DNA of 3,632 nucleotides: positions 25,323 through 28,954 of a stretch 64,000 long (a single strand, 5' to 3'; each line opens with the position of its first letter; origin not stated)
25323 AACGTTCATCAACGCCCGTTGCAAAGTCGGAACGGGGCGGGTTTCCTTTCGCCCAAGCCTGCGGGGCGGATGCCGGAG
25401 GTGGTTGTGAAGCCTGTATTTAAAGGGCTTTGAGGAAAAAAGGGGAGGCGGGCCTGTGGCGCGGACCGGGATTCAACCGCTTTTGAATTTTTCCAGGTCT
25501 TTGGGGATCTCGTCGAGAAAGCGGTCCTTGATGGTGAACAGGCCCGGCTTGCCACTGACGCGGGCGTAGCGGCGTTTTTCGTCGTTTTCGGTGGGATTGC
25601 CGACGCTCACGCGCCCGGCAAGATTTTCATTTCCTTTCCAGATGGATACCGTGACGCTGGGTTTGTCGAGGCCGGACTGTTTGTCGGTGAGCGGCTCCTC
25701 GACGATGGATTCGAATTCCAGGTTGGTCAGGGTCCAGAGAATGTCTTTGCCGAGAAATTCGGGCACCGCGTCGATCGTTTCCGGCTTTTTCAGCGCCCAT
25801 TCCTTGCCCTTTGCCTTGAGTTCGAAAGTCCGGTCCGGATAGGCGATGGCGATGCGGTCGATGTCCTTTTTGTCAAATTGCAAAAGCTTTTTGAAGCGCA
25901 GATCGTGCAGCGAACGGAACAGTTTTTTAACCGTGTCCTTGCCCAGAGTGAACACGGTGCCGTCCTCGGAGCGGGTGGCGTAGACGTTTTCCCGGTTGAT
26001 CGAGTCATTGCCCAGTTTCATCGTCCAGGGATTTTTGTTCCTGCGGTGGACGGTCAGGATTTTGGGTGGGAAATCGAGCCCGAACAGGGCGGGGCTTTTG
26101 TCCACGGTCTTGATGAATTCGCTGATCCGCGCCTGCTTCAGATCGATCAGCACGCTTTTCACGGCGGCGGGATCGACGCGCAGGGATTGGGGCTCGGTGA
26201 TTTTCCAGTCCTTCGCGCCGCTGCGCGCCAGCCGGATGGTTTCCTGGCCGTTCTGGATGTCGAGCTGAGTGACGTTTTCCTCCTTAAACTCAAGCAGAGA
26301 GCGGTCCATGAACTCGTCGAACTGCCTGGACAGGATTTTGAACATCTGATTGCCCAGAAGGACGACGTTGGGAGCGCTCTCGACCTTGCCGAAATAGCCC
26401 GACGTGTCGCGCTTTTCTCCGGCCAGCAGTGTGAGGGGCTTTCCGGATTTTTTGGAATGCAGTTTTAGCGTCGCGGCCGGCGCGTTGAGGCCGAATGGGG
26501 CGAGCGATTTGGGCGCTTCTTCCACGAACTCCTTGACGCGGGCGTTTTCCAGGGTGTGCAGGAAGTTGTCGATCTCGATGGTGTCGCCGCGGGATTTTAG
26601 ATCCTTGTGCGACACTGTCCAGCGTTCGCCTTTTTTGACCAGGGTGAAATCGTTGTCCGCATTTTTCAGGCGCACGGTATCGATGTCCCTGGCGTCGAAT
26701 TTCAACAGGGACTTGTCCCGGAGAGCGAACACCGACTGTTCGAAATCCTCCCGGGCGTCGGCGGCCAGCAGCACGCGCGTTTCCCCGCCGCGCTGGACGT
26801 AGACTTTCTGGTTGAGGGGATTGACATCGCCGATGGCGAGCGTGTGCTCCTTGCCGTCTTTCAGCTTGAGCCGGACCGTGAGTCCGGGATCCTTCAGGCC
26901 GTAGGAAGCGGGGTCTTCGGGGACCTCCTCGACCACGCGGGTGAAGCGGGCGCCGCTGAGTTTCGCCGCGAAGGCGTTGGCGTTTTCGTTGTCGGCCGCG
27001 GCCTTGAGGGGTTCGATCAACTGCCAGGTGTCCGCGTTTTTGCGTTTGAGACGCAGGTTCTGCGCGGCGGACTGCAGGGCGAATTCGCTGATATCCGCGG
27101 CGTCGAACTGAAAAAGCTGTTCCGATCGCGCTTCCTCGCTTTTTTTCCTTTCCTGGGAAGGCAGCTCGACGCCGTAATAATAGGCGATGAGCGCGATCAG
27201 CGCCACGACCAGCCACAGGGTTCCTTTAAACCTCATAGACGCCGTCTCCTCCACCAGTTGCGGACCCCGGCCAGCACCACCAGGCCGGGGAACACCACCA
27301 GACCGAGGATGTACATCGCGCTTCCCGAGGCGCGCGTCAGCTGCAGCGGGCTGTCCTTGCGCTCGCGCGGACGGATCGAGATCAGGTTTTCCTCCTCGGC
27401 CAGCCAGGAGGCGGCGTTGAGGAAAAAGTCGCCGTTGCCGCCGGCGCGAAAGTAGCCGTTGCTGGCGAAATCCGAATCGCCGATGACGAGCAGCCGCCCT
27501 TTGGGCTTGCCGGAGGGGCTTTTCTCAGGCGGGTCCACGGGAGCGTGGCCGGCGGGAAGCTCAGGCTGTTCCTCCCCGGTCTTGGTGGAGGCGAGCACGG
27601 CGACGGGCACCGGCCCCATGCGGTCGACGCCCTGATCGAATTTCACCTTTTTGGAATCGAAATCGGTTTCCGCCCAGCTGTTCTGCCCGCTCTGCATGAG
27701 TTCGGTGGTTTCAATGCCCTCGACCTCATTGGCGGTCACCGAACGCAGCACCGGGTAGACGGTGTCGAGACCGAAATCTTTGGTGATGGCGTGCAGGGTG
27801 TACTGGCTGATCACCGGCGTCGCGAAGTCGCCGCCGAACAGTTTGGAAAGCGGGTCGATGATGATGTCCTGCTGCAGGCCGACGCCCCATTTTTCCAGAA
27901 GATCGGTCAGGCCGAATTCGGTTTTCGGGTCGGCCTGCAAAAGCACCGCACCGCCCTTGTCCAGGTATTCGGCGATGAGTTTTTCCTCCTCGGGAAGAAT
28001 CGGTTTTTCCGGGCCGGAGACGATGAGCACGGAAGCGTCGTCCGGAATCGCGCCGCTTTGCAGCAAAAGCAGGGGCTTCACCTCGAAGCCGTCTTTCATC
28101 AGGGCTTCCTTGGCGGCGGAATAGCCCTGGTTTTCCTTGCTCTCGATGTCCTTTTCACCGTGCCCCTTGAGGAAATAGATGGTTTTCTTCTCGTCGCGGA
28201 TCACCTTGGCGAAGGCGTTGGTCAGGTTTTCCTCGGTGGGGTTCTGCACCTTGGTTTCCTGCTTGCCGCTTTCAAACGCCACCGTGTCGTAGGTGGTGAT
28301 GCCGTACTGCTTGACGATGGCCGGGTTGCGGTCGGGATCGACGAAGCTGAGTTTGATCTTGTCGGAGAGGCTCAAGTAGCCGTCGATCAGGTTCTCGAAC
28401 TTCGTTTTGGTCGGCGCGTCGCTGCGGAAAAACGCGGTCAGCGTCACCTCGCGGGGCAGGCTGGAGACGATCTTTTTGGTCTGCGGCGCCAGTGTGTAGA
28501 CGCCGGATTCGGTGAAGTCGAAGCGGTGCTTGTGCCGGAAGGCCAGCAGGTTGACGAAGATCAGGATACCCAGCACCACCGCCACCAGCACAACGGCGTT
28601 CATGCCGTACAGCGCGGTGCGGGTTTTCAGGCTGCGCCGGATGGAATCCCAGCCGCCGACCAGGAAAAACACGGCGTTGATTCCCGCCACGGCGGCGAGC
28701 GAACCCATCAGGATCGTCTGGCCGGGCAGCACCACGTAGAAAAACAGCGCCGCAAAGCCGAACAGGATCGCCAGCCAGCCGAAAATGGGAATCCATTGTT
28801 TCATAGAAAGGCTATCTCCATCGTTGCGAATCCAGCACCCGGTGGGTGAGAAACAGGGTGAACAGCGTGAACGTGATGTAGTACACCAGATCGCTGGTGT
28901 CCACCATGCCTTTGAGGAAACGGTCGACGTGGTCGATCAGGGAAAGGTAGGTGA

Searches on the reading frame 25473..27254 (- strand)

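Call 76: search_protein_families(library=pfam, max_evalue=0.00001, proteins=[window:25473-27254:-])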
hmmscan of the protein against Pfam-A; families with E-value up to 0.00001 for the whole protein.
window:25473-27254:- (593 aa): 1 family
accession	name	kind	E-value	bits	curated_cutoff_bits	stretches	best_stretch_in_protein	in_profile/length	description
PF14238.11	DUF4340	-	2.6e-84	282.4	25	4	77-259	1-183/183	Domain of unknown function (DUF4340)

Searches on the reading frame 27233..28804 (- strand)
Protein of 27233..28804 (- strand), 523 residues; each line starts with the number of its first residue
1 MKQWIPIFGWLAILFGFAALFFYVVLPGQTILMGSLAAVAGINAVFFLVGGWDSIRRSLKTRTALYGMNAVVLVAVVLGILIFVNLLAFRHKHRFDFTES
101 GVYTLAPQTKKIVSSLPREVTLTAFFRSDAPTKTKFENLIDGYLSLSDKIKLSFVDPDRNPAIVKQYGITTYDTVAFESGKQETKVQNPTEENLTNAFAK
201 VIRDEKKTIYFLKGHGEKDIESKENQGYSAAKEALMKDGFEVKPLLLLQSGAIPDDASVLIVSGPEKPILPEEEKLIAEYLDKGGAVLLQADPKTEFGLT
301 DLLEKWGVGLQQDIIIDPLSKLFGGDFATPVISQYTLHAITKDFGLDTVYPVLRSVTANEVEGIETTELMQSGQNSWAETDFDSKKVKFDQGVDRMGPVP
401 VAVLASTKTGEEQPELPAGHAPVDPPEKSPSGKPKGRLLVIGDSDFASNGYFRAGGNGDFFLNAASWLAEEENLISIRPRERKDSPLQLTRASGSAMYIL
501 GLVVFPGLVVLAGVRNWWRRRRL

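Call 76: search_protein_families(library=pfam, max_evalue=0.00001, proteins=[window:27233-28804:-])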
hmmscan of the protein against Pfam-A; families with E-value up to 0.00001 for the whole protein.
window:27233-28804:- (523 aa): 3 families
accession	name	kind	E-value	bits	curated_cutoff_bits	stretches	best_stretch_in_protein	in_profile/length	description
PF09822.16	ABC_transp_aux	-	1.1e-30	107.3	34.7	1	206-464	1-288/288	ABC-type uncharacterized transport system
PF23357.1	DUF7088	-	2.1e-12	47.6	27.8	1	100-184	2-95/105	Domain of unknown function (DUF7088)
PF14258.12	DUF4350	-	4.1e-06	27.6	30.4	0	222-463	3-179/181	Domain of unknown function (DUF4350)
